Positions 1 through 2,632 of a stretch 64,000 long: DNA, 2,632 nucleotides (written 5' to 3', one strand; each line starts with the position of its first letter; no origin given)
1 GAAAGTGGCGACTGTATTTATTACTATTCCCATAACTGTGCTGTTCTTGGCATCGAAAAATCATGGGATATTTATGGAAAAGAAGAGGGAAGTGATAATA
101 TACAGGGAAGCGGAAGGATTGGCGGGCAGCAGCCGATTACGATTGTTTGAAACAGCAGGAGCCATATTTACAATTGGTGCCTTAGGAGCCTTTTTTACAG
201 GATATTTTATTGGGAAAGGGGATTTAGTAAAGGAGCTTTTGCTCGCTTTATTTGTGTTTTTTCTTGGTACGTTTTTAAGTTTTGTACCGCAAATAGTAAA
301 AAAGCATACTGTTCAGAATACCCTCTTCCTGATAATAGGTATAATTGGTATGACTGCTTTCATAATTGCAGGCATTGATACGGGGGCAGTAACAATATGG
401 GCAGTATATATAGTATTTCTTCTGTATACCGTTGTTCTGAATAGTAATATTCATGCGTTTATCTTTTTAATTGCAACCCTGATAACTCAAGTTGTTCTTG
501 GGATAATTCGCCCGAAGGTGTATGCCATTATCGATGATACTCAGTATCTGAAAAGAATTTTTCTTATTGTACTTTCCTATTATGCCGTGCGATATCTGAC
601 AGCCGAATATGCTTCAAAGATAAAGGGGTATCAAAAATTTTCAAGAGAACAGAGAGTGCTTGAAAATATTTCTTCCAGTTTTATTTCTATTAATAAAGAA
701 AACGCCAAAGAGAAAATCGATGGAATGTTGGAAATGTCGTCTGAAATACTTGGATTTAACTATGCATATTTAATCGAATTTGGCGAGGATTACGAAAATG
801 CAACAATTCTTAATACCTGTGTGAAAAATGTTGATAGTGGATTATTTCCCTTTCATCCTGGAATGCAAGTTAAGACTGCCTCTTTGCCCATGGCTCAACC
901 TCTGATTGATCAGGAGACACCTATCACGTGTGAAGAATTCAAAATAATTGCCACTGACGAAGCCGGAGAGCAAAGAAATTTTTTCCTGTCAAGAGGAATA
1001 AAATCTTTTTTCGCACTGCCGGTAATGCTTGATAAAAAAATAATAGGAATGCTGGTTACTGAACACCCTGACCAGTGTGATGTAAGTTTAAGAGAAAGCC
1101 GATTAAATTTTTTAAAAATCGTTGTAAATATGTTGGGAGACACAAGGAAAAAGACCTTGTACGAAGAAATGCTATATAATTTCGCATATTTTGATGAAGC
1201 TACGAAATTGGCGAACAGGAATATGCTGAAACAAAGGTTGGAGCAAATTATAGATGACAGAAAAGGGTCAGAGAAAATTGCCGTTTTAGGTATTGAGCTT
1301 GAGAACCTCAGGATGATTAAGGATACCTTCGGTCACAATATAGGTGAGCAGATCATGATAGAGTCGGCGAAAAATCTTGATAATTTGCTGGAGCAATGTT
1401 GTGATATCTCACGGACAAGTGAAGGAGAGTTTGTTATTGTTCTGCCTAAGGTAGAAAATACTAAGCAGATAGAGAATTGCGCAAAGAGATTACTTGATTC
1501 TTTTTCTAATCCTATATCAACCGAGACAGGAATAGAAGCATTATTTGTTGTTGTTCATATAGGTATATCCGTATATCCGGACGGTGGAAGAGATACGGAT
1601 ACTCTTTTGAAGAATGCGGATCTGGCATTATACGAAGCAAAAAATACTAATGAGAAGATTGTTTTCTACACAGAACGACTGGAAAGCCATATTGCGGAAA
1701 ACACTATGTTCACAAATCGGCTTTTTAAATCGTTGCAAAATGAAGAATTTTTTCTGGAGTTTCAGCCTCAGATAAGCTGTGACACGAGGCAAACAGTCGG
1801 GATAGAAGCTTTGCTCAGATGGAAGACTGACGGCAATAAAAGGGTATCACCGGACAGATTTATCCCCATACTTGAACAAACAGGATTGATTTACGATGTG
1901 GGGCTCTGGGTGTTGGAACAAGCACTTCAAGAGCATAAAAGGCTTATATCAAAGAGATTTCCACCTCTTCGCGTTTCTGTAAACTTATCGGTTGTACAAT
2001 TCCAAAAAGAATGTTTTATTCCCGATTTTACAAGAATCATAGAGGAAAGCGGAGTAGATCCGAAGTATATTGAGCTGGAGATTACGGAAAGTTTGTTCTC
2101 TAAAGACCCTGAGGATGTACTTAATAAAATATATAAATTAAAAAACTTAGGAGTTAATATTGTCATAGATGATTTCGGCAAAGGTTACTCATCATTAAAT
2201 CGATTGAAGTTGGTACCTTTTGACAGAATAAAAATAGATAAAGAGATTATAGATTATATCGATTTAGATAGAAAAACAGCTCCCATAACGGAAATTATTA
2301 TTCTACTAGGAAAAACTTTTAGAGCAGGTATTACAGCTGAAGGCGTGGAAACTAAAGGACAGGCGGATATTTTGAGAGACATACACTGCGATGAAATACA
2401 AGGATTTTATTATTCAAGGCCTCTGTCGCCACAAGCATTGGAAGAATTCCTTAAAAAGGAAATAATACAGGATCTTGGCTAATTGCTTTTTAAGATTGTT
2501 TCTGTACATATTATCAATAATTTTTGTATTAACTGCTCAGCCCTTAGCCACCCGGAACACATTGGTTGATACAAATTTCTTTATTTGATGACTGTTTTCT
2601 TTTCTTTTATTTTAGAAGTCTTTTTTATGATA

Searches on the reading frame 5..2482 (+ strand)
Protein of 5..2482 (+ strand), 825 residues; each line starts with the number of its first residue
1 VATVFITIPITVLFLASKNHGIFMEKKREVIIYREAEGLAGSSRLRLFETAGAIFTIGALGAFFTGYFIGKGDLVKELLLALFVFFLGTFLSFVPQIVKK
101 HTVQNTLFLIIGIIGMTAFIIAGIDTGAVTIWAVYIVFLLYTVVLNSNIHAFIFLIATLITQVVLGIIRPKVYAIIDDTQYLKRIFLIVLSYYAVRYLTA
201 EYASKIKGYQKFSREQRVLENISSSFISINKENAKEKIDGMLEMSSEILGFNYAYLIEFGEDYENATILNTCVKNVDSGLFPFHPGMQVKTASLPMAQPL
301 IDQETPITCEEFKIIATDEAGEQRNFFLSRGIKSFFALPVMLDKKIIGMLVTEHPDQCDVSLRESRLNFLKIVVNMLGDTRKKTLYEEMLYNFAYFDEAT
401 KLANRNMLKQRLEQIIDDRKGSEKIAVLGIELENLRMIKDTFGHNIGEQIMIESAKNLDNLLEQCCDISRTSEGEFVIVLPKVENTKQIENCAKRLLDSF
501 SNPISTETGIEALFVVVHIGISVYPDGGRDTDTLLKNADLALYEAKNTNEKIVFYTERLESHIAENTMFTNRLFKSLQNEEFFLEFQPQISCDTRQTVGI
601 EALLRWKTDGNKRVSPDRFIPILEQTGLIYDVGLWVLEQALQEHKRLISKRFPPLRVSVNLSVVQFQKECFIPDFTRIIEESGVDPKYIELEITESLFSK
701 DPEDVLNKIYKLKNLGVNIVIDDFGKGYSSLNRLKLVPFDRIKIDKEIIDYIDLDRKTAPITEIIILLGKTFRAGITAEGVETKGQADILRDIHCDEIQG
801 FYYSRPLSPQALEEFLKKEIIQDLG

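Call 6: search_protein_families(library=pfam, proteins=[window:5-2482:+], max_evalue=0.01)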
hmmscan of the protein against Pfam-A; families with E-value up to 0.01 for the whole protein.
window:5-2482:+ (825 aa): 3 families
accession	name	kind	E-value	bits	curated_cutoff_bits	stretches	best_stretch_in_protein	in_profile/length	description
PF00563.25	EAL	-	4.6e-66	223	31.3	1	571-806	2-236/236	EAL domain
PF00990.26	GGDEF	-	2.9e-32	112.1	23.8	1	394-549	1-158/161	Diguanylate cyclase, GGDEF domain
PF01590.32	GAF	-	0.00012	23.1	22.4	1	300-378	58-130/133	GAF domain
